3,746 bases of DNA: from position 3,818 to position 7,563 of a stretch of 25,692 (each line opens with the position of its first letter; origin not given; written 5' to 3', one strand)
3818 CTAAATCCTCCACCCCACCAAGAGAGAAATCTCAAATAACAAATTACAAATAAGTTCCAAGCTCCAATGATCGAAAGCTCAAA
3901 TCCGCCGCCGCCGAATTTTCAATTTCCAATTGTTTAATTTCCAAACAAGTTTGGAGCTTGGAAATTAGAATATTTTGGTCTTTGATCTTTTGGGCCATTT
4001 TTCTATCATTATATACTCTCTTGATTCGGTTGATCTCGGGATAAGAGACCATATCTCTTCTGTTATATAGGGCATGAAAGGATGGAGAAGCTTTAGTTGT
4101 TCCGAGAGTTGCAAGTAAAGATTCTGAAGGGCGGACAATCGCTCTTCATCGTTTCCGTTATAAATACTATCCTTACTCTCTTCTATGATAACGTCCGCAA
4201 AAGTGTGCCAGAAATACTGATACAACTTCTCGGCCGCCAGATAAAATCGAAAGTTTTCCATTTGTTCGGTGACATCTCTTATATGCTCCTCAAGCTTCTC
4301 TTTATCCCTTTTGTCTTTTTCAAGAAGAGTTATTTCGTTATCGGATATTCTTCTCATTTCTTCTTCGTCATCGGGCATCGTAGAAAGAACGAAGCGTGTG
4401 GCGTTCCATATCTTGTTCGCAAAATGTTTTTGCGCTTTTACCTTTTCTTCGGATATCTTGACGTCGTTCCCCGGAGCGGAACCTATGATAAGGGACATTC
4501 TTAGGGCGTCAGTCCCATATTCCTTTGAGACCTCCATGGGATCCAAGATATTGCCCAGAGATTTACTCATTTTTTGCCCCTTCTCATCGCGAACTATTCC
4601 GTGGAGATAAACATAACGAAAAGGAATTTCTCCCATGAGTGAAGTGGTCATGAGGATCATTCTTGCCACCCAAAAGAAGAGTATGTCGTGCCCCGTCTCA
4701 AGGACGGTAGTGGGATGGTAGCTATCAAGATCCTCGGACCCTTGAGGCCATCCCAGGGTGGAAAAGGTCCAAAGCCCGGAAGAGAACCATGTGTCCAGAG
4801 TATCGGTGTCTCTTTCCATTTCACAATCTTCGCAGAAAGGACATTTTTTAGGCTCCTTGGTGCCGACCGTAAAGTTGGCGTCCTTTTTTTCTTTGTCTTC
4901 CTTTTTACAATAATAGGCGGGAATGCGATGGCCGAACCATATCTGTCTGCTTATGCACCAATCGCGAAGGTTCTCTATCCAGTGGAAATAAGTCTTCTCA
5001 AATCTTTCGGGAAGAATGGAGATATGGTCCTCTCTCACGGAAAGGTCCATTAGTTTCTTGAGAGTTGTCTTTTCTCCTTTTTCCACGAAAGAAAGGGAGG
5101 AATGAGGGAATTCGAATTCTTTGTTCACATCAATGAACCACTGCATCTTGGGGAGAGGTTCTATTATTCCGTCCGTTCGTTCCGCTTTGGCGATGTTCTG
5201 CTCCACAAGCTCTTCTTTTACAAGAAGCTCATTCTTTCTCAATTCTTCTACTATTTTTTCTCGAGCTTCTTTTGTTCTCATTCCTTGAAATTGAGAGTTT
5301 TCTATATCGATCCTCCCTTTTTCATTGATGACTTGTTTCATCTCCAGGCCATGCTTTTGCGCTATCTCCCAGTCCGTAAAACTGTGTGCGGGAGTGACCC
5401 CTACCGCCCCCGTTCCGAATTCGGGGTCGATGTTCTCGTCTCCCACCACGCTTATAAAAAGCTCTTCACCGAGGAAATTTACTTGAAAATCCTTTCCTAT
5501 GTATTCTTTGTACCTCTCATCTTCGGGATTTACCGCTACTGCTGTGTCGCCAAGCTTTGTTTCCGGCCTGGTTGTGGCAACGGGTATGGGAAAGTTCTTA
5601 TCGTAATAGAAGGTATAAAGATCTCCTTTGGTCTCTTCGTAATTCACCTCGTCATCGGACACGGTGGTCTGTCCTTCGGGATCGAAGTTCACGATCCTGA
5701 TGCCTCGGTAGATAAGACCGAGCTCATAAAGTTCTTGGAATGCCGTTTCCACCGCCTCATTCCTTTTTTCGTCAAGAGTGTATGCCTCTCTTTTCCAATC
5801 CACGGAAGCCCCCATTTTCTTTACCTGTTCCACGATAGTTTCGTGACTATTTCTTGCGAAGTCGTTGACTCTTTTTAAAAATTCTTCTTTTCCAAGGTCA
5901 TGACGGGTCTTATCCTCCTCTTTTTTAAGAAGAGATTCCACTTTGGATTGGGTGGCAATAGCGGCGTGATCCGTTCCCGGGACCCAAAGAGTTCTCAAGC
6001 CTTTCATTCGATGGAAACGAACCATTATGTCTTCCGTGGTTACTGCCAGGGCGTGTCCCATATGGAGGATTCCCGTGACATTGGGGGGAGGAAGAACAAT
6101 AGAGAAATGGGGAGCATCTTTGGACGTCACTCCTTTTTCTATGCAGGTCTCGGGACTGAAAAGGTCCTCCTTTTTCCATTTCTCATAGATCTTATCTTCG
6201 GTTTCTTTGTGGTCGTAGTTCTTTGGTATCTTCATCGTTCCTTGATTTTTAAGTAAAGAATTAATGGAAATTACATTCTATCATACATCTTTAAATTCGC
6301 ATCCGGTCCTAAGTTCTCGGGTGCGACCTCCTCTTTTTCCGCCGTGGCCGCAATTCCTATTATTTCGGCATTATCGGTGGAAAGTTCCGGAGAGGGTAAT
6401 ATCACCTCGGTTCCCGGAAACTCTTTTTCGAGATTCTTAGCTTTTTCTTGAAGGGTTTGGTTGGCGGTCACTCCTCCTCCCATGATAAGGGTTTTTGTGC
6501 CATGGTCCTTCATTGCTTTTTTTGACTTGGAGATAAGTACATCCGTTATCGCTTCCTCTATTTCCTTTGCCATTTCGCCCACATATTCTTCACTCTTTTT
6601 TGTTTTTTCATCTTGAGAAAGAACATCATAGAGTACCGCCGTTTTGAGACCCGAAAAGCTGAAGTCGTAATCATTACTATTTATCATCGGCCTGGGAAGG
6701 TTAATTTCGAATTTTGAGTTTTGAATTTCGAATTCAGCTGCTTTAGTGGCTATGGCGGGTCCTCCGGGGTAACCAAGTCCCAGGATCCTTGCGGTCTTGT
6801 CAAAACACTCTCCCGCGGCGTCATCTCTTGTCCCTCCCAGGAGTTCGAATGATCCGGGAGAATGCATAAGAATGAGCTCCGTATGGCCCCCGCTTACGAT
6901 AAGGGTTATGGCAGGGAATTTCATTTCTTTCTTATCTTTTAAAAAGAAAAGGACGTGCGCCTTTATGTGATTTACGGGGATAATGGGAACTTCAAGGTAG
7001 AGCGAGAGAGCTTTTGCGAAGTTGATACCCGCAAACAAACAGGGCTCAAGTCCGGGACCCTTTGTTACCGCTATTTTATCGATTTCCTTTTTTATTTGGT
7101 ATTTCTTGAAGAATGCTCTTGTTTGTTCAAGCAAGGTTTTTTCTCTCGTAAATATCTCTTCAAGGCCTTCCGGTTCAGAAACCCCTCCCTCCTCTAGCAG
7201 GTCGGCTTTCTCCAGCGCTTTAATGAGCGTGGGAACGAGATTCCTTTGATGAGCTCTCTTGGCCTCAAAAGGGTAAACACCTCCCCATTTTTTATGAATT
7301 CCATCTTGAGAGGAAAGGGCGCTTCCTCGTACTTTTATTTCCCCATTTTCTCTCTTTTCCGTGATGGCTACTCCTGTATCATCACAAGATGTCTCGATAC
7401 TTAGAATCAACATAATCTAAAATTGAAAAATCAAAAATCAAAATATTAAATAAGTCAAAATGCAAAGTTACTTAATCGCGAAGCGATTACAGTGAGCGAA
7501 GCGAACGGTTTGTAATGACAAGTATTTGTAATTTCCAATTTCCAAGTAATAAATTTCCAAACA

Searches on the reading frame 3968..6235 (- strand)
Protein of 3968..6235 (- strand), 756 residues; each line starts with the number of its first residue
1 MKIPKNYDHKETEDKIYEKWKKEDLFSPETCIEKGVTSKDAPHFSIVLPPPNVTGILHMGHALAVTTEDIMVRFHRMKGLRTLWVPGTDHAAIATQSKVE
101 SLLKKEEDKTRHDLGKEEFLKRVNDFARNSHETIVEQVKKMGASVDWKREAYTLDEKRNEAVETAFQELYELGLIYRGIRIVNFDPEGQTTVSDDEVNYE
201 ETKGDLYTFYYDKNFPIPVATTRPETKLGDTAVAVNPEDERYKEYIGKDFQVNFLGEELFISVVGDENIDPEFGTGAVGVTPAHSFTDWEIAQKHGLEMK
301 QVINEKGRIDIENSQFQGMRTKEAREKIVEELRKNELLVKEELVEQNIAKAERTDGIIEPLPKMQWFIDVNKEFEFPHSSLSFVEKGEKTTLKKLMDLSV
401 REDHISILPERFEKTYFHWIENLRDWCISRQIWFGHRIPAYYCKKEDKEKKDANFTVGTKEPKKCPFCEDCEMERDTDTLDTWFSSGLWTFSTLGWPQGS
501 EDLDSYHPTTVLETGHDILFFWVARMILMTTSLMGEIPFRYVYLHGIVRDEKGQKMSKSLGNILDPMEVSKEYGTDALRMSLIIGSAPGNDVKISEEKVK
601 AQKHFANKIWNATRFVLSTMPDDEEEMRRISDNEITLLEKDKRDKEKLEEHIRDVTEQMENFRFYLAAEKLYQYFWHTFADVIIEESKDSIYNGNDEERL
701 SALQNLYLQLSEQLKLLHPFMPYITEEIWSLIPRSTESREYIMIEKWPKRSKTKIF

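Call 9: search_protein_families(library=pfam, proteins=[window:3968-6235:-], max_evalue=0.01)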
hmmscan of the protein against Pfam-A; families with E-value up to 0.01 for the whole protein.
window:3968-6235:- (756 aa): 5 families
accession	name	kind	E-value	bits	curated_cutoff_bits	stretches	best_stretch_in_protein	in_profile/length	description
PF00133.28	tRNA-synt_1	-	3.1e-127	425.2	22.7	1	15-595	1-414/414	tRNA synthetases class I (I, L, M and V)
PF08264.19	Anticodon_1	-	7.2e-27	94.5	25.1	1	647-752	7-108/148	Anticodon-binding domain of tRNA ligase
PF09334.17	tRNA-synt_1g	-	1.8e-19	70.2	20.1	2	51-198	8-136/391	tRNA synthetases class I (M)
PF13603.12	tRNA-synt_1_2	-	3.7e-08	33.5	25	1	272-320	109-172/185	Leucyl-tRNA synthetase, editing domain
PF01406.26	tRNA-synt_1e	-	5.5e-06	26.4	27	1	514-584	213-282/301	tRNA synthetases class I (C) catalytic domain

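Call 58: find_homologous_proteins(query=window:3968-6235:-, max_evalue=1e-50)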
Query window:3968-6235:- (756 aa): 8000 proteins with E <= 1e-50 among 8000 candidates; the best 120 are listed.
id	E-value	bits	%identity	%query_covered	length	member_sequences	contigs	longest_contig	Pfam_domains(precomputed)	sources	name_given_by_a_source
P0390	0.0e+0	1745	100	100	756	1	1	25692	PF09334.18,PF01406.26,PF08264.20,PF13603.13,PF00133.29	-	-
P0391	0.0e+0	1349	75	99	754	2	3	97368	PF09334.18,PF08264.20,PF13603.13,PF00133.29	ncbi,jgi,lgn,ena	-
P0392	0.0e+0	1285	72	99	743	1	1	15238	PF09334.18,PF08264.20,PF13603.13,PF00133.29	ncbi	-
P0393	0.0e+0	1222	69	99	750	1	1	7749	PF09334.18,PF08264.20,PF13603.13,PF00133.29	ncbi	-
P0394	0.0e+0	1221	69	99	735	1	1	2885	PF09334.18,PF08264.20,PF13603.13,PF00133.29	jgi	jgi:valyl-tRNA synthetase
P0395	0.0e+0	1215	69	99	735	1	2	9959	PF09334.18,PF01406.26,PF08264.20,PF13603.13,PF00133.29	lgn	-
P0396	0.0e+0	1209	68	99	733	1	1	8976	PF09334.18,PF08264.20,PF00133.29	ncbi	-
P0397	0.0e+0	1203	66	99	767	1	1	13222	PF09334.18,PF08264.20,PF13603.13,PF00133.29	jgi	-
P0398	0.0e+0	1203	68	99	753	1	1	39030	PF09334.18,PF08264.20,PF00133.29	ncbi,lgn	-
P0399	0.0e+0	1197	68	99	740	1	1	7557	PF09334.18,PF08264.20,PF13603.13,PF00133.29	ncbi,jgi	-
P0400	0.0e+0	1196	67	99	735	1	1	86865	PF09334.18,PF01406.26,PF08264.20,PF13603.13,PF00133.29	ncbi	-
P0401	0.0e+0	1194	66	99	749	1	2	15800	PF09334.18,PF01406.26,PF08264.20,PF00133.29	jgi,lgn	-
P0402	0.0e+0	1193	68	99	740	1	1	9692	PF09334.18,PF01406.26,PF08264.20,PF00133.29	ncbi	-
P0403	0.0e+0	1191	68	99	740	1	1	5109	PF09334.18,PF08264.20,PF13603.13,PF00133.29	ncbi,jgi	-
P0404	0.0e+0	1190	67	99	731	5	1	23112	PF09334.18,PF01406.26,PF08264.20,PF00133.29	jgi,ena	-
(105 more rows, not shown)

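Call 59: find_encoding_contigs(protein=P0391, flank=10000, max_places=2)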
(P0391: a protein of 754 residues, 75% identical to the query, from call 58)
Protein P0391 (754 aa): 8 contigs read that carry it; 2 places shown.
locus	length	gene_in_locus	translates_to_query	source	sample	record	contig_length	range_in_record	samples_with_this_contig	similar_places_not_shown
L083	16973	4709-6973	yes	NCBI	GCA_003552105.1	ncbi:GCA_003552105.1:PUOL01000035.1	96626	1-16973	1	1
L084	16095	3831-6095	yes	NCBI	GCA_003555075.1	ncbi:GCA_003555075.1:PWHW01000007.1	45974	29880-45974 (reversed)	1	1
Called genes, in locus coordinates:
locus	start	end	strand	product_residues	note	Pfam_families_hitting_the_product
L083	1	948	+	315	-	?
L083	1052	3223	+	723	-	PF17191:RecG_wedge, PF01336:tRNA_anti-codon, PF00270:DEAD, PF04851:ResIII, PF00271:Helicase_C, PF22590:Cas3-like_C_2 (weak), PF19833:RecG_dom3_C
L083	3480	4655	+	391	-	PF00814:TsaD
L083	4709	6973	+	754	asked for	PF00133:tRNA-synt_1, PF09334:tRNA-synt_1g, PF13603:tRNA-synt_1_2 (faint), PF08264:Anticodon_1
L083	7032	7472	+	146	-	PF00011:HSP20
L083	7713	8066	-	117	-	PF18895:T4SS_pilin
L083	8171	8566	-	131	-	PF18895:T4SS_pilin (weak)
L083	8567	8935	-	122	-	PF18895:T4SS_pilin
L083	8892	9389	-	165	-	PF01209:Ubie_methyltran, PF02475:TRM5-TYW2_MTfase, PF05175:MTS, PF13489:Methyltransf_23, PF06325:PrmA, PF13847:Methyltransf_31, PF08241:Methyltransf_11, PF08242:Methyltransf_12, +4 more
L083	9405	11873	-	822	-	PF00521:DNA_topoisoIV, PF03989:DNA_gyraseA_C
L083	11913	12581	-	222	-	PF13483:Lactamase_B_3, PF12706:Lactamase_B_2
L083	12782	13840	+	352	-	PF00575:S1 (weak), PF21710:Spt6_S1 (faint), PF23459:S1_RRP5 (faint), PF00575:S1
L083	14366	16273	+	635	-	PF06068:TIP49 (weak), PF00004:AAA, PF07728:AAA_5 (faint), PF17862:AAA_lid_3, PF01434:Peptidase_M41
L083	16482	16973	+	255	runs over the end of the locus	PF00849:PseudoU_synth_2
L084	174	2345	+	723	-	PF17191:RecG_wedge, PF01336:tRNA_anti-codon, PF00270:DEAD, PF04851:ResIII, PF00271:Helicase_C, PF19833:RecG_dom3_C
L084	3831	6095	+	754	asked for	PF00133:tRNA-synt_1, PF09334:tRNA-synt_1g, PF13603:tRNA-synt_1_2 (faint), PF08264:Anticodon_1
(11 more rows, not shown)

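Call 60: find_encoding_contigs(protein=P0400, flank=10000, max_places=2)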
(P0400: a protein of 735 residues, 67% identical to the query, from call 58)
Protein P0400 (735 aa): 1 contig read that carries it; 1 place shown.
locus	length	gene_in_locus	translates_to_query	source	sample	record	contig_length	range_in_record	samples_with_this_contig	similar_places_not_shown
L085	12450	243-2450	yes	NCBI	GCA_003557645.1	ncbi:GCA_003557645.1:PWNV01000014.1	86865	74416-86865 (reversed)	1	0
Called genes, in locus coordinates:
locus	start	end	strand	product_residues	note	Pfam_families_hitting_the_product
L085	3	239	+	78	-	?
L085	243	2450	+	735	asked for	PF00133:tRNA-synt_1, PF01406:tRNA-synt_1e (faint), PF09334:tRNA-synt_1g (faint), PF13603:tRNA-synt_1_2 (weak), PF00133:tRNA-synt_1, PF08264:Anticodon_1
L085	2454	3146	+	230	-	PF13367:PrsW-protease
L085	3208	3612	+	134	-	PF00011:HSP20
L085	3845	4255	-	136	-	PF18895:T4SS_pilin (weak)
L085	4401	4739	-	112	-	PF18895:T4SS_pilin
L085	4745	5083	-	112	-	PF18895:T4SS_pilin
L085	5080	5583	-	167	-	PF01209:Ubie_methyltran, PF01269:Fibrillarin (weak), PF01728:FtsJ (weak), PF05175:MTS, PF13847:Methyltransf_31, PF08241:Methyltransf_11, PF08242:Methyltransf_12, PF13649:Methyltransf_25, +3 more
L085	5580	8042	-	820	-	PF00521:DNA_topoisoIV, PF03989:DNA_gyraseA_C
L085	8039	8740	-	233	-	PF13483:Lactamase_B_3, PF12706:Lactamase_B_2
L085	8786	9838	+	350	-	PF21710:Spt6_S1 (faint), PF00575:S1, PF23459:S1_RRP5 (weak), PF00575:S1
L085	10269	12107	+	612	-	PF06480:FtsH_ext (faint), PF20720:nSTAND3 (faint), PF00004:AAA, PF23902:AAA_lid_PRS2_C (weak), PF17862:AAA_lid_3, PF01434:Peptidase_M41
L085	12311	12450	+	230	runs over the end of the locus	PF00849:PseudoU_synth_2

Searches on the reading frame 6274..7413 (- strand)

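Call 9: search_protein_families(library=pfam, proteins=[window:6274-7413:-], max_evalue=0.01)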
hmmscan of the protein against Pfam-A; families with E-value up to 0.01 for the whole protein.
window:6274-7413:- (380 aa): 2 families
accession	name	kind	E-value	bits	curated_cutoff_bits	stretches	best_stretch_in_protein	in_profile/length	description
PF00814.31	TsaD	-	8.2e-74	249.1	24.8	2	94-350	33-260/264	tRNA N6-adenosine threonylcarbamoyltransferase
PF22521.2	HypF_C_2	-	1.2e-05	25.6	27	1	246-328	133-216/241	Carbamoyltransferase, Kae1-like Domain, second subdomain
